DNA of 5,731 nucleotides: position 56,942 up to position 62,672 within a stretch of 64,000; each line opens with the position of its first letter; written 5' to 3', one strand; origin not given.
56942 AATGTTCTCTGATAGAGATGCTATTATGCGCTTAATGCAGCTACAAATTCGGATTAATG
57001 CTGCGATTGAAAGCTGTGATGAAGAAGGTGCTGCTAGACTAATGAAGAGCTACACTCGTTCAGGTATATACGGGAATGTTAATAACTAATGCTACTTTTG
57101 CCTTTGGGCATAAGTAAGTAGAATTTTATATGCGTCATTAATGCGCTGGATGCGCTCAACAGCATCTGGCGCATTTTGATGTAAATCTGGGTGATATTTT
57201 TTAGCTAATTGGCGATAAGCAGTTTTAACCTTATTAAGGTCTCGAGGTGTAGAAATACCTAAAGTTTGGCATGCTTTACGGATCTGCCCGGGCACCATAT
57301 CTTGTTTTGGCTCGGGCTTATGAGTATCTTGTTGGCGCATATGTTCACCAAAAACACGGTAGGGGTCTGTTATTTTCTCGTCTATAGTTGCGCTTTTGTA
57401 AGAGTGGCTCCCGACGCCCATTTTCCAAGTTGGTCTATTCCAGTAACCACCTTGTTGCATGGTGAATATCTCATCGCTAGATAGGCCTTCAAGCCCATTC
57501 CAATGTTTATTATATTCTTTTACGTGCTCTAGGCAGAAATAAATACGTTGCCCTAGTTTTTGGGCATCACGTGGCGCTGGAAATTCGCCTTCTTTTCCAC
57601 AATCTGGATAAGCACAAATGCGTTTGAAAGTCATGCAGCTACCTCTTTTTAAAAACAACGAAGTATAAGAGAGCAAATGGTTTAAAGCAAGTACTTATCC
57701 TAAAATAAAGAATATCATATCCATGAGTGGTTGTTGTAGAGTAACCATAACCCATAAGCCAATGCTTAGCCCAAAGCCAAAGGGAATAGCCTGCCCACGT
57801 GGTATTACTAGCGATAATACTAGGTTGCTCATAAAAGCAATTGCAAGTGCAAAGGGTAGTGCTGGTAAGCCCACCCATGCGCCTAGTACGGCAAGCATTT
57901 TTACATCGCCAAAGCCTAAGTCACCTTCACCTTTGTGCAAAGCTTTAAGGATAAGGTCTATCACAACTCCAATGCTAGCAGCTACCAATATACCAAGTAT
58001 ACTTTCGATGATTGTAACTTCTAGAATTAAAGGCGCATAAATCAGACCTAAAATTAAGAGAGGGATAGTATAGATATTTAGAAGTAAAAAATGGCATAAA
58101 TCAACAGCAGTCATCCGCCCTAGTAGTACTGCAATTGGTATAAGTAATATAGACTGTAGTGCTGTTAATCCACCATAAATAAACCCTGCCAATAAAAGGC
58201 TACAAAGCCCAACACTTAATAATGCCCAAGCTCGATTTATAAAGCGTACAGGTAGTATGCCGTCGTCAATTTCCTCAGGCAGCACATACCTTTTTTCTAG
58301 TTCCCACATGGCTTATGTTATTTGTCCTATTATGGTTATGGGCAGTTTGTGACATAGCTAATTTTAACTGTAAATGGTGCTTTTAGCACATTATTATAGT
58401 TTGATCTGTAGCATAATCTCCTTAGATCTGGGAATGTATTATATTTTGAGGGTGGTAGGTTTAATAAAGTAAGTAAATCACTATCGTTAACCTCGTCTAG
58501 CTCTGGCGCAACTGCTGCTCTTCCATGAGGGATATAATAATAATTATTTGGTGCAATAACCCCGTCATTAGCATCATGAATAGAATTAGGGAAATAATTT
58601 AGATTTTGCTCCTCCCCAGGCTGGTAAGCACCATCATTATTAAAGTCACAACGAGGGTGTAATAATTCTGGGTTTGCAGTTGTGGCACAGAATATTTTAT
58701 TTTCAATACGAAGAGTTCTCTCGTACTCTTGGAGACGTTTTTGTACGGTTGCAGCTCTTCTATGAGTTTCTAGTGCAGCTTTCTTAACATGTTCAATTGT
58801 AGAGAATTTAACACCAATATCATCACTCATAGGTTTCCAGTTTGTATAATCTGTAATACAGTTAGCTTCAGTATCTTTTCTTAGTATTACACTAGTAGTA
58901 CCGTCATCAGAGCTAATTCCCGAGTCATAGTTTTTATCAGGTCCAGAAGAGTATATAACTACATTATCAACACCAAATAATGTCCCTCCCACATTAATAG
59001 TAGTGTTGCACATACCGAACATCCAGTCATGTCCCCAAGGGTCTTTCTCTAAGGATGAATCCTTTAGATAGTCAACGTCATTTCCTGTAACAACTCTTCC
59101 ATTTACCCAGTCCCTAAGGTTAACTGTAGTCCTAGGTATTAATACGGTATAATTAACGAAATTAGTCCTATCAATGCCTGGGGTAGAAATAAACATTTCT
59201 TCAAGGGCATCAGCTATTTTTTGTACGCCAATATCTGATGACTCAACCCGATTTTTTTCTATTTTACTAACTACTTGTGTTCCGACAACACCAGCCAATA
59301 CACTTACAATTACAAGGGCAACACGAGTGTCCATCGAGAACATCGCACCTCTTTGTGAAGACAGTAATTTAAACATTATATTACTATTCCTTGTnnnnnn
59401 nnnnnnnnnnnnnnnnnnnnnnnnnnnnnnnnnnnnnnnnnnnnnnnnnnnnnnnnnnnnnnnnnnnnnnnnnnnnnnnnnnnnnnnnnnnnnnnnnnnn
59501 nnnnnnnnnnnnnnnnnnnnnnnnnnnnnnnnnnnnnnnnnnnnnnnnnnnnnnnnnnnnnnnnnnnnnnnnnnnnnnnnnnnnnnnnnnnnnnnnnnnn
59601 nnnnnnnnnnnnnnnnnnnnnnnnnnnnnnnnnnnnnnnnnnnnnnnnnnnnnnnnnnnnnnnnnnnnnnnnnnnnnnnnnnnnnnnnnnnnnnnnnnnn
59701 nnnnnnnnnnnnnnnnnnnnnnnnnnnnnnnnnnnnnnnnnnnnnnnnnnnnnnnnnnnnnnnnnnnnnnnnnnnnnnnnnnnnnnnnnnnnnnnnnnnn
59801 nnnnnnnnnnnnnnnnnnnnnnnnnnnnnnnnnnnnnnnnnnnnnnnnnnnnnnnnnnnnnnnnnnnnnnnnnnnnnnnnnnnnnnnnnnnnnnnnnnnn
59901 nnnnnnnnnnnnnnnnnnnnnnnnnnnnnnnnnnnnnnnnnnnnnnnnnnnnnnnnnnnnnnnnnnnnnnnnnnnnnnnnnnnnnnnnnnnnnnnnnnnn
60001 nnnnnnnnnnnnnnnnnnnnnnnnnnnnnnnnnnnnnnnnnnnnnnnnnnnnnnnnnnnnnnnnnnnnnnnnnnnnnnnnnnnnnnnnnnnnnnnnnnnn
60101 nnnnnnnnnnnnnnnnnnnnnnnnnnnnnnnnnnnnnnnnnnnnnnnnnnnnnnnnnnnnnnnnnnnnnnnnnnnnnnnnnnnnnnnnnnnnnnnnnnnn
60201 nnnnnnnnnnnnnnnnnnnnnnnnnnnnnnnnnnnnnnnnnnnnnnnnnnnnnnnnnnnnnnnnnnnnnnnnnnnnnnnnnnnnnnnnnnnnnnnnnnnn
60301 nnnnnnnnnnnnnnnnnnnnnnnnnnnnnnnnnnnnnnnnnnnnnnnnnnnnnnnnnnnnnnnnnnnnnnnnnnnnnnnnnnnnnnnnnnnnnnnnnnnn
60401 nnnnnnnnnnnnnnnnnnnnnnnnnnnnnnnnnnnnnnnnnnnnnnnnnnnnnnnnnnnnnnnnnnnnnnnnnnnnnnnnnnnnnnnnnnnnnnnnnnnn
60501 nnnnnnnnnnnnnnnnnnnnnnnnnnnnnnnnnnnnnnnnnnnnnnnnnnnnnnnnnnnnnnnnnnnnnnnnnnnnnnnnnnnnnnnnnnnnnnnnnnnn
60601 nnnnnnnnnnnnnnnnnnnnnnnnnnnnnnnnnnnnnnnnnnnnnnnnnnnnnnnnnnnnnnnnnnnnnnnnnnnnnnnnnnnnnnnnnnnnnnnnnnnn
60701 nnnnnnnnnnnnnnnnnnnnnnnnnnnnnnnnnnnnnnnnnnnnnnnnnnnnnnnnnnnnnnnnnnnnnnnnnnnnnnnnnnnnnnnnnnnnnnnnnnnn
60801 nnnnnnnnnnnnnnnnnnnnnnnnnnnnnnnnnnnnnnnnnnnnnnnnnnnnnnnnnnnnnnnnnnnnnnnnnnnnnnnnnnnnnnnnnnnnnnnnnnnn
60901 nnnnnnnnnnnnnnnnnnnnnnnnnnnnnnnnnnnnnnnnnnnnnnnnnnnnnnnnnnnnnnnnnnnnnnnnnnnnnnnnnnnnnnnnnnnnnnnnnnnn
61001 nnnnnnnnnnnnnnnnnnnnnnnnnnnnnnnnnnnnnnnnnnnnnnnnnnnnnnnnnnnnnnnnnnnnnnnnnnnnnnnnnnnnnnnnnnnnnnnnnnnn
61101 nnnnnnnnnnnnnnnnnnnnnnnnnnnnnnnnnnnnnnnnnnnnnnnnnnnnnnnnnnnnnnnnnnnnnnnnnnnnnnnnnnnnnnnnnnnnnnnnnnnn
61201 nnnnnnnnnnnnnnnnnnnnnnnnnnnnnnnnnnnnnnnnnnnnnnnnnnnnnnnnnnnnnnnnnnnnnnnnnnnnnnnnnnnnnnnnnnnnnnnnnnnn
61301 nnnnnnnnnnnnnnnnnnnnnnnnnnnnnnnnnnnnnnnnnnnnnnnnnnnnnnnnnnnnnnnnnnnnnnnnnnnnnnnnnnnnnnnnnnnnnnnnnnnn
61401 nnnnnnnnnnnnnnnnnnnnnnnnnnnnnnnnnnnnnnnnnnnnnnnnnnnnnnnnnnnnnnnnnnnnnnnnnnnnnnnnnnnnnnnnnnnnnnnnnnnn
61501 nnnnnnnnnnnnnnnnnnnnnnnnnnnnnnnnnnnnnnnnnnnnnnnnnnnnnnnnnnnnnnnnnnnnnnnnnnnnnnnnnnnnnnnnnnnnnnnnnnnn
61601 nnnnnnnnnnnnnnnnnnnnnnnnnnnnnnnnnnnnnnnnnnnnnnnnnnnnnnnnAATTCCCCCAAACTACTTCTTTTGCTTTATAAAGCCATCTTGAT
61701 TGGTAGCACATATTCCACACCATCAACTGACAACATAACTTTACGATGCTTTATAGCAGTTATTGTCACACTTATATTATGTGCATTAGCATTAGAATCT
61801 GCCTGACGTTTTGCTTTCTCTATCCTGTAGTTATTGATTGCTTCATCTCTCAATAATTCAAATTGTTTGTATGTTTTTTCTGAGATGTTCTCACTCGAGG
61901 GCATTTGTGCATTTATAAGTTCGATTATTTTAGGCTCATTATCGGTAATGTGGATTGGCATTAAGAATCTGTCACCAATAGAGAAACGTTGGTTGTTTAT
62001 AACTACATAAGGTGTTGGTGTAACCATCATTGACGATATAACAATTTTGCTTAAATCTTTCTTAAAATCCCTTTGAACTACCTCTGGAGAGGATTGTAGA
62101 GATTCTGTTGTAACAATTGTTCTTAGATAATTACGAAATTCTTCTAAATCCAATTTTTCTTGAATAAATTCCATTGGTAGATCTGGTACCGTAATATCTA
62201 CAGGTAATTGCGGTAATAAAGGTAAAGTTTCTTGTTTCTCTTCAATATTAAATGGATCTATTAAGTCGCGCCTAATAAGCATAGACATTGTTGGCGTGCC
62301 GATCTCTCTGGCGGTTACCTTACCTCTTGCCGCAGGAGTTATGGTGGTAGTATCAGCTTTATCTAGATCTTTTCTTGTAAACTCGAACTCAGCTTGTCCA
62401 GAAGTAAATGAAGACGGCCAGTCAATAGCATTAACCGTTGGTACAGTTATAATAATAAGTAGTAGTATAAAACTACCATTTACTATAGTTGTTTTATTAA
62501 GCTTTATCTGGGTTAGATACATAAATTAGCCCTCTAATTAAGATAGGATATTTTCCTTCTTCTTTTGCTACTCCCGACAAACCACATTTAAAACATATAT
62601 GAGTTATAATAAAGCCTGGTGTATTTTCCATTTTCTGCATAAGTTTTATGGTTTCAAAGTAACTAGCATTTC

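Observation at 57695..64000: Divergent type IV filament / T2SS-like locus with giant pilin-like subunits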

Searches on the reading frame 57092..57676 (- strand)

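Call 3: search_protein_families(library=pfam, proteins=[window:57092-57676:-], max_evalue=1)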
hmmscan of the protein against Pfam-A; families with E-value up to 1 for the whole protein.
window:57092-57676:- (194 aa): 1 family
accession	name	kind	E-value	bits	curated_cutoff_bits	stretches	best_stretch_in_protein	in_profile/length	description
PF00226.36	DnaJ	-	2.1e-14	53.8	27.8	1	137-193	4-60/63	DnaJ domain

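Call 4: search_protein_families(library=ncbifam, proteins=[window:57092-57676:-], max_evalue=1)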
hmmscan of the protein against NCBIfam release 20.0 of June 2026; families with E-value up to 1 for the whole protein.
window:57092-57676:- (194 aa): 19 families
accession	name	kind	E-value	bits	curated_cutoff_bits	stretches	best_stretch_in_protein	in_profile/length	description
TIGR02349.1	DnaJ_bact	equivalog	9.8e-13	48.2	377.2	1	137-193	4-60/354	molecular chaperone DnaJ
NF037946.1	terminal_TopJ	equivalog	2.1e-10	39.8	300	1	139-186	11-57/810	terminal organelle assembly protein TopJ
NF008035.0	PRK10767.1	subfamily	8e-10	38.3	338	1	137-192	8-63/374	molecular chaperone DnaJ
NF007618.0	PRK10266.1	equivalog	1e-09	38.3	403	1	138-191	9-61/306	curved DNA-binding protein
TIGR03835.1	termin_org_DnaJ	equivalog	3.3e-09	35.7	512.25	1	138-187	7-55/871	terminal organelle assembly protein TopJ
NF010885.0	PRK14292.1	equivalog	8.4e-09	34.9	585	1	138-188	7-56/371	chaperone protein DnaJ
NF010874.0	PRK14281.1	equivalog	1.1e-08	34.6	619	1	137-192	7-62/397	chaperone protein DnaJ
NF010892.0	PRK14299.1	equivalog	1.3e-08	34.4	392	1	137-192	8-62/291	chaperone protein DnaJ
NF006948.0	PRK09430.1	equivalog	7.5e-08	32.3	162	1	115-164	182-231/267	co-chaperone DjlA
NF010872.0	PRK14279.1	equivalog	4e-07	29.5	556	1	137-193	13-69/394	molecular chaperone DnaJ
NF010871.0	PRK14278.1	equivalog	8.4e-07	28.2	502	1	138-192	8-61/378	molecular chaperone DnaJ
NF006502.0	PRK08937.3-2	equivalog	1.3e-06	28.1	259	1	127-194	197-269/275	adenylosuccinate lyase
NF010894.0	PRK14301.1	equivalog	2.3e-06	26.9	548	1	137-192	8-63/373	chaperone protein DnaJ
NF050028.1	CldAdptActJ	equivalog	6.2e-06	26.6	150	1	137-191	6-65/93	cold adaptation protein ActJcold adaptation protein ActJ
TIGR00714.1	hscB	equivalog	7.2e-05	22.9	46.75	1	148-186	6-47/156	Fe-S protein assembly co-chaperone HscB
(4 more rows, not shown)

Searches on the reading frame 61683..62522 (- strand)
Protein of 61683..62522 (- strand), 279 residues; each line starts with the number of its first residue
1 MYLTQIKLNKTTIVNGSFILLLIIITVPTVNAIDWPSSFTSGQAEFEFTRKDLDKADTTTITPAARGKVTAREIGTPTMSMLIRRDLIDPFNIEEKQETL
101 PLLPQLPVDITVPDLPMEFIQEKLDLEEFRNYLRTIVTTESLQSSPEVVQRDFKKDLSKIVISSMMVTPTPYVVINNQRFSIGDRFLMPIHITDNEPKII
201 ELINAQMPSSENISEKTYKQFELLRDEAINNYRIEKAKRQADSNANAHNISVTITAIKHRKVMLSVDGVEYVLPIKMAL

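Call 3: search_protein_families(library=pfam, proteins=[window:61683-62522:-], max_evalue=1)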
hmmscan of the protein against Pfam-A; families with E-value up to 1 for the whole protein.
window:61683-62522:- (279 aa): 2 families
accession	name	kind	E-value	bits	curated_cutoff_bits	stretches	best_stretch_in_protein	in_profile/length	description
PF23862.1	CdsD_C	-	0.061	13.8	27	0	251-271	33-53/56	CdsD C-terminal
PF16537.11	T2SSB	-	0.071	13.2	28.4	0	251-274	36-59/60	Type II secretion system protein B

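Call 4: search_protein_families(library=ncbifam, proteins=[window:61683-62522:-], max_evalue=1)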
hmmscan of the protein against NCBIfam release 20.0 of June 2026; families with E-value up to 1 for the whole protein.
window:61683-62522:- (279 aa): 0 families

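Call 27: search_solved_structures(query=A4, max_evalue=10)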
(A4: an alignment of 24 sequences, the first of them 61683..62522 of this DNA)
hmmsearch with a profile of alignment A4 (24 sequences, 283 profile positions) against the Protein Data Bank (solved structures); distinct sequences matched with E-value up to 10: 8.
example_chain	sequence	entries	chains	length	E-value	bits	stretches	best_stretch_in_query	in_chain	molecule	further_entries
6n4n_C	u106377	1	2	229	0.006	19.3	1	51-166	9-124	Rosetta-designed danoprevir/NS3a complex reader 2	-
5cwp_A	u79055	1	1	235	0.078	15.6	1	51-167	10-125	Designed helical repeat protein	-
7ur7_A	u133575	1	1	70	0.16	14.6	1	231-280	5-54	17_bp_sh3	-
8fjg_A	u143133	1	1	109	0.21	14.2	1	116-150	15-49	H12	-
8f6r_A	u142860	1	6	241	0.31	13.6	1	71-167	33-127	De novo designed oligomeric protein C6-79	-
6xss_A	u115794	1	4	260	0.93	12.1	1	53-167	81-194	C4_nat_HFuse-7900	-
3i98_A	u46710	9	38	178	1.8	11.1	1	154-200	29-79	Th-IPP | Tt-IPPase | Inorganic pyrophosphatase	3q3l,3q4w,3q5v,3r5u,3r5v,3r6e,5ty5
3q46_A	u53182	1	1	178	2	11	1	154-200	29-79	Tt-IPPase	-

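Call 31: search_protein_families(library=pfam, alignment_id=A4, max_evalue=1)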
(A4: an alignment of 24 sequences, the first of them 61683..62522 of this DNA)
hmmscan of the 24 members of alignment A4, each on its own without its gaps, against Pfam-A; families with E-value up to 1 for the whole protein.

A. member 1, window:61683-62522:- (279 aa): 2 families
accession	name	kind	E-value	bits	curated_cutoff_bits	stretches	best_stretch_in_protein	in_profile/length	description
PF23862.1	CdsD_C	-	0.061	13.8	27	0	251-271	33-53/56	CdsD C-terminal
PF16537.11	T2SSB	-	0.071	13.2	28.4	0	251-274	36-59/60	Type II secretion system protein B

B. families by the number of members that match (of 24 scanned): 21 families
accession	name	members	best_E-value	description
PF16537.11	T2SSB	15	7.6e-06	Type II secretion system protein B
PF23893.1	Y4YQ_C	8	0.012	Uncharacterised protein Y4YQ C-terminal domain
PF11773.13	ComGE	2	0.027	Competence system putative prepilin ComGE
PF15136.11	UPF0449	1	0.0024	Uncharacterised protein family UPF0449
PF20363.3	DUF6658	1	0.0034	Family of unknown function (DUF6658)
PF00700.27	Flagellin_C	1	0.02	Bacterial flagellin C-terminal helical region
PF13728.12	TraF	1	0.024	F plasmid transfer operon protein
PF17944.6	Arg_decarbox_C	1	0.038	Arginine decarboxylase C-terminal helical extension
PF07808.18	RED_N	1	0.05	RED-like protein N-terminal region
PF19319.4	DUF5919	1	0.05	Domain of unknown function (DUF5919)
PF23862.1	CdsD_C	1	0.061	CdsD C-terminal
PF12080.14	GldM_4th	1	0.07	GldM C-terminal domain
PF06810.17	Phage_scaffold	1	0.11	Phage capsid assembly scaffolding protein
PF25146.1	GH3_N_vert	1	0.11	Vertebrate GH3, N-terminal domain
PF14481.13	Fimbrial_PilY2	1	0.13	Type 4 fimbrial biogenesis protein PilY2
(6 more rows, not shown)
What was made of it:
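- On Type II secretion system: E instead carries a T2SSB-type domain (call 31).
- Closest known: Type II secretion system. Same: It has a GspB-type domain (call 31), a secretin, and a peptidase as the last gene of the operon.
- E: T2SSB domain in 15 of 24 orthologs (call 31). E carries a GspB-type domain (call 31).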
